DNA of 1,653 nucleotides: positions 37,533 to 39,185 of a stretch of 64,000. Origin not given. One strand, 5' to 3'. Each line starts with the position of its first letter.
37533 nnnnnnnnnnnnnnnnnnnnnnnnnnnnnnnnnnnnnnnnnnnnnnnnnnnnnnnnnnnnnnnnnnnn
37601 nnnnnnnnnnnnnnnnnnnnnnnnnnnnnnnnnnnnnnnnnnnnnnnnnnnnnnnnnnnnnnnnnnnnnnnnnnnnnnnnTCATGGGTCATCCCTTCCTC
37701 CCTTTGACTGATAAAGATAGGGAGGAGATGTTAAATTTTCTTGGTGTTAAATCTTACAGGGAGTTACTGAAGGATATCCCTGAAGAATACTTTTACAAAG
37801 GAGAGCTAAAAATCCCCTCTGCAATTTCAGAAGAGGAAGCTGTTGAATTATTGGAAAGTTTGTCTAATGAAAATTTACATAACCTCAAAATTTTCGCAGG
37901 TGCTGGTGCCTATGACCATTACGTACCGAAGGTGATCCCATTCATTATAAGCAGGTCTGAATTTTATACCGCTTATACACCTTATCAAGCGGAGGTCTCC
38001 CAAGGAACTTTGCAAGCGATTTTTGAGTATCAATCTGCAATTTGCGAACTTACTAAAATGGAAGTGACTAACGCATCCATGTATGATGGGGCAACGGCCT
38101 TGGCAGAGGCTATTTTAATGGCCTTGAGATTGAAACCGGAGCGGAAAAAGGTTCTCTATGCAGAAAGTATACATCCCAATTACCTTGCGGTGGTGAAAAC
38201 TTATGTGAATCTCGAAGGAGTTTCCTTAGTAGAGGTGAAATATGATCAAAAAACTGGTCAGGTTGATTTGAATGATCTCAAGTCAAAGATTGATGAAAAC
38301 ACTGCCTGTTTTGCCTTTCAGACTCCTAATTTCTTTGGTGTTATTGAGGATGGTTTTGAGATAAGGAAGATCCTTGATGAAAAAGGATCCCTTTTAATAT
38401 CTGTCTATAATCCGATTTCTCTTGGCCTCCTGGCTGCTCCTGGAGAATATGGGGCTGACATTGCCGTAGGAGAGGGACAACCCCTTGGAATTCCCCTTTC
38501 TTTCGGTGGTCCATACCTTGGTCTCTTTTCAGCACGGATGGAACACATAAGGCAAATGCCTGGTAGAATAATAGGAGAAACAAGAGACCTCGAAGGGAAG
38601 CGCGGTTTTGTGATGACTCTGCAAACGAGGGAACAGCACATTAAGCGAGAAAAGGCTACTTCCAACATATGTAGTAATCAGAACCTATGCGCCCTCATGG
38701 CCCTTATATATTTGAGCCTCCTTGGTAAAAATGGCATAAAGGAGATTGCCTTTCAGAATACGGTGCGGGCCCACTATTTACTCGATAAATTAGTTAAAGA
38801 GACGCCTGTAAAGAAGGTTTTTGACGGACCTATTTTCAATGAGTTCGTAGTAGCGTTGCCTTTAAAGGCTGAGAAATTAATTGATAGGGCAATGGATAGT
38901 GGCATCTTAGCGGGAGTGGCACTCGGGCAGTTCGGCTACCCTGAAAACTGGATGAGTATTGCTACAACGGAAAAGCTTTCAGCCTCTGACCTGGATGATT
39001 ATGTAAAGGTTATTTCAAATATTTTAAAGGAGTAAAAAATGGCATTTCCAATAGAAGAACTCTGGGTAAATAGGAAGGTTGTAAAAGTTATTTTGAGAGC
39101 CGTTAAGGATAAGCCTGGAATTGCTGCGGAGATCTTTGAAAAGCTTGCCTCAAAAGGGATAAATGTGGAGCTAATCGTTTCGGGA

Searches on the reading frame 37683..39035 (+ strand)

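Call 8: search_protein_families(library=pfam, proteins=[window:37683-39035:+], max_evalue=0.01)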
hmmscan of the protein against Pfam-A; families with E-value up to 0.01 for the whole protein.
window:37683-39035:+ (450 aa): 5 families
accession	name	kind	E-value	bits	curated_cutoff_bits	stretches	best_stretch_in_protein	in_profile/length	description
PF02347.22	GDC-P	-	1.8e-129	432.8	26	1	5-443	3-428/429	Glycine cleavage system P-protein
PF00155.27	Aminotran_1_2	-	4.3e-06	26.6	19.7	1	115-216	46-156/361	Aminotransferase class I and II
PF00266.25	Aminotran_5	-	0.00015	21.3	21.5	1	135-238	68-172/371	Aminotransferase class-V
PF01053.26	Cys_Met_Meta_PP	-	0.0055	15.7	27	1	117-262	58-193/381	Cys/Met metabolism PLP-dependent enzyme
PF24992.1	DUF7777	-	0.0068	17.1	27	0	154-206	39-93/135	Domain of unknown function (DUF7777)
